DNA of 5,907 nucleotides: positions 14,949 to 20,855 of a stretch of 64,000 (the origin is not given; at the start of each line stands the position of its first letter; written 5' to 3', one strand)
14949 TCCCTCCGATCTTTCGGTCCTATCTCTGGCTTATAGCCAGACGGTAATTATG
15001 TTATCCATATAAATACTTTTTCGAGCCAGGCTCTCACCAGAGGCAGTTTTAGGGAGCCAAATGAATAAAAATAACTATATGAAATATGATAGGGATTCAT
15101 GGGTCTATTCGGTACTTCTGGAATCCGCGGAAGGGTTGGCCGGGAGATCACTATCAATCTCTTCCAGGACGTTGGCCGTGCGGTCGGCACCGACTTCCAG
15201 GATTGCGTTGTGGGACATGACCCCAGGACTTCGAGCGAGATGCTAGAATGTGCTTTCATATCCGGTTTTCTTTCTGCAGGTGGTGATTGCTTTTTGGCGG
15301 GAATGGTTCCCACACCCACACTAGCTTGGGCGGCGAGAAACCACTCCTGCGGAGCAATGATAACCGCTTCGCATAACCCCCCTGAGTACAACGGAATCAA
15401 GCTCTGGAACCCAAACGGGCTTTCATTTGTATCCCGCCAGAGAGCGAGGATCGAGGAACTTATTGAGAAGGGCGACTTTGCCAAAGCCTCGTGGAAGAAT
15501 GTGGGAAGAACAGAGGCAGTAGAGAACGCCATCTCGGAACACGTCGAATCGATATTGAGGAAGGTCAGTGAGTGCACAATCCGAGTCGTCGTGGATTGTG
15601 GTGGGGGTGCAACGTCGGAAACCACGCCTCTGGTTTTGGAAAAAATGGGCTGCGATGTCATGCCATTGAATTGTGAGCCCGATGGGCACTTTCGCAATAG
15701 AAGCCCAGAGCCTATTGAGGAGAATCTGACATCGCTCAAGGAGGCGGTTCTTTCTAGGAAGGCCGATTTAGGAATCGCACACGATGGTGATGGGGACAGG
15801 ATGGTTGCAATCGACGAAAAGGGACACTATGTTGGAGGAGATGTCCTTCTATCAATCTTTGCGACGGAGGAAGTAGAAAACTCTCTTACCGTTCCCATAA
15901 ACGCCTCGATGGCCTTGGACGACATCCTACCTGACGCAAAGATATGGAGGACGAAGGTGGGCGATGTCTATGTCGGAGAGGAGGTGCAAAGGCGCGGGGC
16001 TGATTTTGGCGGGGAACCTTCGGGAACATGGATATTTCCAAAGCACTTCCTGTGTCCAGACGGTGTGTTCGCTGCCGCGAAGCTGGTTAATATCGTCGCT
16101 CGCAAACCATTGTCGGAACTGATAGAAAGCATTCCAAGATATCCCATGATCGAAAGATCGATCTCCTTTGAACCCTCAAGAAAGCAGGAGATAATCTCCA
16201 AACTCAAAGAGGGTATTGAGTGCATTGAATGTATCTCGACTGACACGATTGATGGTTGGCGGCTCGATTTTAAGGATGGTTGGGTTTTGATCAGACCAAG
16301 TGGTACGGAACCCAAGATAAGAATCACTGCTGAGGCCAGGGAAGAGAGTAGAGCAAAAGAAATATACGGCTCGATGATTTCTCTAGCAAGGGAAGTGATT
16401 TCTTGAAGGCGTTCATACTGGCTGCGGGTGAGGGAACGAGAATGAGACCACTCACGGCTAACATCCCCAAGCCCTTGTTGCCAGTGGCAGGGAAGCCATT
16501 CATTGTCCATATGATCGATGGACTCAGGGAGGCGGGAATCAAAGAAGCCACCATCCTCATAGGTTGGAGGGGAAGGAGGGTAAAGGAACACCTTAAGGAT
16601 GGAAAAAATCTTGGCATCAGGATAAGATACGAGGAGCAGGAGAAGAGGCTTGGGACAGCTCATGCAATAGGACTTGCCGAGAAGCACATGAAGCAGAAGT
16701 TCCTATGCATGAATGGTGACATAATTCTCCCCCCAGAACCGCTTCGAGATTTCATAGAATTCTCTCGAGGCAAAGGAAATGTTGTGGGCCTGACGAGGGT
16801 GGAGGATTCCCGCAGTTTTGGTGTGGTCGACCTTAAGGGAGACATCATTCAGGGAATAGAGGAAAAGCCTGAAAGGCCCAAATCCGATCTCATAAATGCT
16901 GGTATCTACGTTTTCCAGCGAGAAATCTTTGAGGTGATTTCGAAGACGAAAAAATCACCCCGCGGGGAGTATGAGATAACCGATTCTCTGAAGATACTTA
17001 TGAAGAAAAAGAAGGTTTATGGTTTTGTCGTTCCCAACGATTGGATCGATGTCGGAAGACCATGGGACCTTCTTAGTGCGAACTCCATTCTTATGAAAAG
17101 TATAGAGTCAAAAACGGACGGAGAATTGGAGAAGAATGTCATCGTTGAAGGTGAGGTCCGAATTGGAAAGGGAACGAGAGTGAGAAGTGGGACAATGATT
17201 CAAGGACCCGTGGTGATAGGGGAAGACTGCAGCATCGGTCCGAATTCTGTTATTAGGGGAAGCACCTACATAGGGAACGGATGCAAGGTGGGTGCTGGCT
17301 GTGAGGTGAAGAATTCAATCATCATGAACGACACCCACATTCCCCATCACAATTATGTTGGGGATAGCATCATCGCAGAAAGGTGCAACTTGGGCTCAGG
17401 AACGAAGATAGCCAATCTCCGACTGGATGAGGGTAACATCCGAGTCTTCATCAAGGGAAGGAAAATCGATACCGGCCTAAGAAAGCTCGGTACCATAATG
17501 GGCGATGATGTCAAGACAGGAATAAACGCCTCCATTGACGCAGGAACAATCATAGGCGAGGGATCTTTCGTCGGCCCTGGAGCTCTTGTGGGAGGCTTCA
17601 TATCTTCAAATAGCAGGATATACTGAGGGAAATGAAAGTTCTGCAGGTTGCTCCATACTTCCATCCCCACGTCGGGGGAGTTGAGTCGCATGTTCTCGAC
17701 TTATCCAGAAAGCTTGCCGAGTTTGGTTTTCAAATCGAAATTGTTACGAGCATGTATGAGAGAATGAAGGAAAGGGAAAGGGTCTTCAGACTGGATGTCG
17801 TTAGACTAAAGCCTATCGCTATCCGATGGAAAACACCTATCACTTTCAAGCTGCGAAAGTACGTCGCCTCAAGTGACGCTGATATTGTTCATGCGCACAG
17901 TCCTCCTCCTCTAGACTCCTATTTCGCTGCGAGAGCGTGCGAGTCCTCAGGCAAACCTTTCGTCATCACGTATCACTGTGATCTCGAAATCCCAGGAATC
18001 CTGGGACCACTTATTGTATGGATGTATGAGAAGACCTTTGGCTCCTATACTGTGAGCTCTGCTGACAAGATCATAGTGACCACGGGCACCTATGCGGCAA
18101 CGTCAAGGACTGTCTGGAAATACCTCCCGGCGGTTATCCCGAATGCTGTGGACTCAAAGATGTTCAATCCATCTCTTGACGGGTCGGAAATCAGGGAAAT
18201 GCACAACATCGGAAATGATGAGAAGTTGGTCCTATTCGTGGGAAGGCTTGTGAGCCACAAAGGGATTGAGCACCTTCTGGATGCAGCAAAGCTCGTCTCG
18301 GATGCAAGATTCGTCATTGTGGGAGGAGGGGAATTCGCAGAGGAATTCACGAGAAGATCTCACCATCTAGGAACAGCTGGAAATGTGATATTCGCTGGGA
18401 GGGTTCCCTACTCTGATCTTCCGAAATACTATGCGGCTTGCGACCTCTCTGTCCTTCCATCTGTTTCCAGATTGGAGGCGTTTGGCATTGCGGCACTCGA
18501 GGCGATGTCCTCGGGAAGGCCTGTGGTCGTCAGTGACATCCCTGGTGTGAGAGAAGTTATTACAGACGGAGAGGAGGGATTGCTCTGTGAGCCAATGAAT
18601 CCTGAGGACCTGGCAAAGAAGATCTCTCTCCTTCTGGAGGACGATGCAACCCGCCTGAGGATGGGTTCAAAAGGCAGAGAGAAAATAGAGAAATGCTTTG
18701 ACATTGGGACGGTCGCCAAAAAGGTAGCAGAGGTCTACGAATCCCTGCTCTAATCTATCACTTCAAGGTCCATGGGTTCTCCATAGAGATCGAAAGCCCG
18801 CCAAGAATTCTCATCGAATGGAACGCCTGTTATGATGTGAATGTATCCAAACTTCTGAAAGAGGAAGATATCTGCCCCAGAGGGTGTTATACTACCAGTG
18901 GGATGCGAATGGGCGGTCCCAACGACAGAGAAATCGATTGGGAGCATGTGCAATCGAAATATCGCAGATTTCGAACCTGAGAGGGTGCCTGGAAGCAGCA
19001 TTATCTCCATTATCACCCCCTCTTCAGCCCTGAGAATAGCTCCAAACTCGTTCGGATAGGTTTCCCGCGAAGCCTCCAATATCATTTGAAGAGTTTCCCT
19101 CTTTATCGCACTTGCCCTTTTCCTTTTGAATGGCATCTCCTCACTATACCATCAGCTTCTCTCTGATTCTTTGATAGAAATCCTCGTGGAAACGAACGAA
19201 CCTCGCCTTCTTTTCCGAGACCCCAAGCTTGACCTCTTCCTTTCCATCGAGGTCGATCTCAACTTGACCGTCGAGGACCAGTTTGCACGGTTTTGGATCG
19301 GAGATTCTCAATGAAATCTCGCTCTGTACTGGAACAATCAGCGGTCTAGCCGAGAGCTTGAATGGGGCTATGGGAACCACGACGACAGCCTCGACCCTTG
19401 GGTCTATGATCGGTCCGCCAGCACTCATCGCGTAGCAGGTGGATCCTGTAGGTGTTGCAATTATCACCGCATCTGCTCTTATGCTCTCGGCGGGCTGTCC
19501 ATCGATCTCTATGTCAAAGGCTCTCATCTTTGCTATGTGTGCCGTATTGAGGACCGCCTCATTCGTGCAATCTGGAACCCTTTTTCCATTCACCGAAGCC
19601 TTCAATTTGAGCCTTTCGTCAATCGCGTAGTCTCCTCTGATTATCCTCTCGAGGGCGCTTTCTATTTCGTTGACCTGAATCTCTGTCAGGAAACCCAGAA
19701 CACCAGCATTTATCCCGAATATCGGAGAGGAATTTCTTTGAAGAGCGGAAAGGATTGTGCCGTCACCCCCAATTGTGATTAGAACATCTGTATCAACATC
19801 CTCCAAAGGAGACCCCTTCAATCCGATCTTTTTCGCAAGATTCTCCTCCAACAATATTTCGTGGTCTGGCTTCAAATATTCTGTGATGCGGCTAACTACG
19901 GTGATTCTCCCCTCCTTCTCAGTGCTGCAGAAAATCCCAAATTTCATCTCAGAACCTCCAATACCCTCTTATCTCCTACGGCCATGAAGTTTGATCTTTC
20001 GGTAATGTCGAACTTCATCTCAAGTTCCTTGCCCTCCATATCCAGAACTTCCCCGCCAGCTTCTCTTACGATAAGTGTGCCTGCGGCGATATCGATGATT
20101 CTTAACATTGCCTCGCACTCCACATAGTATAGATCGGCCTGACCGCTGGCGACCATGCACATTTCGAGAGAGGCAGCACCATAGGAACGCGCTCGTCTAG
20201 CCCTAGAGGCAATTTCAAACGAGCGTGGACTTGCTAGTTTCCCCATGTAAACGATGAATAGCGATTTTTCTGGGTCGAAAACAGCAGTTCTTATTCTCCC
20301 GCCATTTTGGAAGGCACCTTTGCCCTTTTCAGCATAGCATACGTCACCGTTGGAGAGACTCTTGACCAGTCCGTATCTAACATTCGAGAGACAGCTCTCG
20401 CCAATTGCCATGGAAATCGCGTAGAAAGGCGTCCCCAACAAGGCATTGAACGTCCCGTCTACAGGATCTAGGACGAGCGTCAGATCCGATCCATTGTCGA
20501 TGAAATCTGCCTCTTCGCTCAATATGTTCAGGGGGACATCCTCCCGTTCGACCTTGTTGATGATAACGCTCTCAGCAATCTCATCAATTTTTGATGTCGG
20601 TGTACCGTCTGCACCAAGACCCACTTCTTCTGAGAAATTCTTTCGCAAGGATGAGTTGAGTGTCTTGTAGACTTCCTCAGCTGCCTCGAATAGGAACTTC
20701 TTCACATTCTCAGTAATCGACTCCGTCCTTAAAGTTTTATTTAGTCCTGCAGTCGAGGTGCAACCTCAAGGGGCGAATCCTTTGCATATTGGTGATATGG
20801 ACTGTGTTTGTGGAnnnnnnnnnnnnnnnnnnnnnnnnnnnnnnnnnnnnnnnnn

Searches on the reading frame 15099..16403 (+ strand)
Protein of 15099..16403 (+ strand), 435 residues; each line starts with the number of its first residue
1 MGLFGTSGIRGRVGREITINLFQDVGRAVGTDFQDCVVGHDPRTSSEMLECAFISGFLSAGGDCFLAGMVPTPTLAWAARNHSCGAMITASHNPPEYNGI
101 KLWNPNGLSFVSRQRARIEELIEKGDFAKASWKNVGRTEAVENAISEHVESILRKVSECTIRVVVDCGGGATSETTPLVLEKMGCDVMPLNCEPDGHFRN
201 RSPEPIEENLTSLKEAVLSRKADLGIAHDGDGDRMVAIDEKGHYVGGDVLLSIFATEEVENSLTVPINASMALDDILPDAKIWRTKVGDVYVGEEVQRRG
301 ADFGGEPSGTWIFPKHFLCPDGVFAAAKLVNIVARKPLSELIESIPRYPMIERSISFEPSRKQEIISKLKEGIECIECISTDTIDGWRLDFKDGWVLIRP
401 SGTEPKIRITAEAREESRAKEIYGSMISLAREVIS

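Call 16: search_protein_families(library=pfam, proteins=[window:15099-16403:+], max_evalue=0.001)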
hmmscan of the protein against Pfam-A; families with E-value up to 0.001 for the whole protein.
window:15099-16403:+ (435 aa): 4 families
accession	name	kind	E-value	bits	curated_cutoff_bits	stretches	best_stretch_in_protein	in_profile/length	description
PF02878.22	PGM_PMM_I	-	1.9e-36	125.3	22.5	1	3-128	3-137/138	Phosphoglucomutase/phosphomannomutase, alpha/beta/alpha domain I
PF02879.22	PGM_PMM_II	-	4.7e-27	95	29.3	1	148-242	3-103/103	Phosphoglucomutase/phosphomannomutase, alpha/beta/alpha domain II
PF02880.22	PGM_PMM_III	-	1.4e-18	67.6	20.7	1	247-347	2-114/115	Phosphoglucomutase/phosphomannomutase, alpha/beta/alpha domain III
PF00408.26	PGM_PMM_IV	-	1.6e-11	44.6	23.1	1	376-422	15-61/68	Phosphoglucomutase/phosphomannomutase, C-terminal domain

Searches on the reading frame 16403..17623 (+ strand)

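Call 16: search_protein_families(library=pfam, proteins=[window:16403-17623:+], max_evalue=0.001)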
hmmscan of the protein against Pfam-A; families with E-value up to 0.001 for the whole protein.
window:16403-17623:+ (407 aa): 7 families
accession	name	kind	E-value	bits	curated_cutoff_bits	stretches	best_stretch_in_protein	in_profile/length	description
PF00483.29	NTP_transferase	-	9.4e-48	163.4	21.2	1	2-230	1-242/245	Nucleotidyl transferase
PF00132.30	Hexapep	-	1.6e-25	88.1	27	2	270-304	2-36/36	Bacterial transferase hexapeptide (six repeats)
PF25084.1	LbH_EIF2B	-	1.4e-17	64.1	54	1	239-336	9-105/105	EIF2B subunit epsilon LbH domain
PF12804.13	NTP_transf_3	-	1e-12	49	27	1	3-132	1-122/160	MobA-like NTP transferase domain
PF24894.1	Hexapep_GlmU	-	2e-08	34.7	23.3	1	288-343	19-73/104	GlmU-like, C-terminal hexapeptide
PF14602.12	Hexapep_2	-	1.2e-06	28.6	27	1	269-300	1-30/34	Hexapeptide repeat of succinyl-transferase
PF25087.1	GMPPB_C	-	3.7e-05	23.8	39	1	268-340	9-75/110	GMPPB C-terminal domain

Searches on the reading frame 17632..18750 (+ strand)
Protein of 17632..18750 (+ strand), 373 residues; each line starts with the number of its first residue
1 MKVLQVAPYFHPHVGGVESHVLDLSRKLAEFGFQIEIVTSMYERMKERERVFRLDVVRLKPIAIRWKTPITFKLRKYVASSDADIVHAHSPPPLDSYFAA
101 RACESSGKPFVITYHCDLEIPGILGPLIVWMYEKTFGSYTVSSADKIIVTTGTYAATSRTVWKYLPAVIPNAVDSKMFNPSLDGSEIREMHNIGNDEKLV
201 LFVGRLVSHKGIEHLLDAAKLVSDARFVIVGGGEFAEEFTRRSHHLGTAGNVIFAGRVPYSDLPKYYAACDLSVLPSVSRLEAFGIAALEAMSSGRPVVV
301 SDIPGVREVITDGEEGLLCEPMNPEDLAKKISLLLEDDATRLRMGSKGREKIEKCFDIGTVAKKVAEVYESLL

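Call 16: search_protein_families(library=pfam, proteins=[window:17632-18750:+], max_evalue=0.001)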
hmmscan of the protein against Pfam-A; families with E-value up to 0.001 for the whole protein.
window:17632-18750:+ (373 aa): 7 families
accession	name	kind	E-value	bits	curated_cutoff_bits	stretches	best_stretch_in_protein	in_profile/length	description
PF00534.26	Glycos_transf_1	-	4.1e-49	166.9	26.4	1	186-350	4-171/172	Glycosyl transferases group 1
PF13692.12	Glyco_trans_1_4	-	3e-39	135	27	1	198-337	2-142/142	Glycosyl transferases group 1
PF13439.12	Glyco_transf_4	-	8.9e-24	84.8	28.5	1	14-174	1-167/170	Glycosyltransferase Family 4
PF13579.12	Glyco_trans_4_4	-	2.9e-14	54.1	29.7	1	15-171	1-157/158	Glycosyl transferase 4-like domain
PF13524.12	Glyco_trans_1_2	-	1.2e-13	51.6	25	1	213-360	3-137/144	Glycosyl transferase-like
PF20706.3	GT4-conflict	-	8e-08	32.1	26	1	174-313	173-323/385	Family 4 Glycosyltransferase in conflict systems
PF13477.12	Glyco_trans_4_2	-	9.1e-07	29.6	23.4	1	18-115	10-107/139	Glycosyl transferase 4-like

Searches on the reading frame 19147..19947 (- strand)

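Call 16: search_protein_families(library=pfam, proteins=[window:19147-19947:-], max_evalue=0.001)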
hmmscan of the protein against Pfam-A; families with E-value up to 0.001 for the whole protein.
window:19147-19947:- (267 aa): 2 families
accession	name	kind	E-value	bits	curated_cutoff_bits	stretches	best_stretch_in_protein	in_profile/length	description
PF20143.4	NAD_kinase_C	-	1.1e-37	129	23.7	1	129-252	2-125/126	ATP-NAD kinase C-terminal domain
PF01513.26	NAD_kinase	-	4.2e-16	59.9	25.5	1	45-107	65-130/130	ATP-NAD kinase N-terminal domain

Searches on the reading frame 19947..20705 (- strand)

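Call 16: search_protein_families(library=pfam, proteins=[window:19947-20705:-], max_evalue=0.001)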
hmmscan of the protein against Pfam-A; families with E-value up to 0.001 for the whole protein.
window:19947-20705:- (253 aa): 1 family
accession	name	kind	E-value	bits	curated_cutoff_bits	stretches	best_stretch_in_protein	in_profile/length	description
PF00459.30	Inositol_P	-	2.8e-34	119.3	27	1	3-236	7-247/271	Inositol monophosphatase family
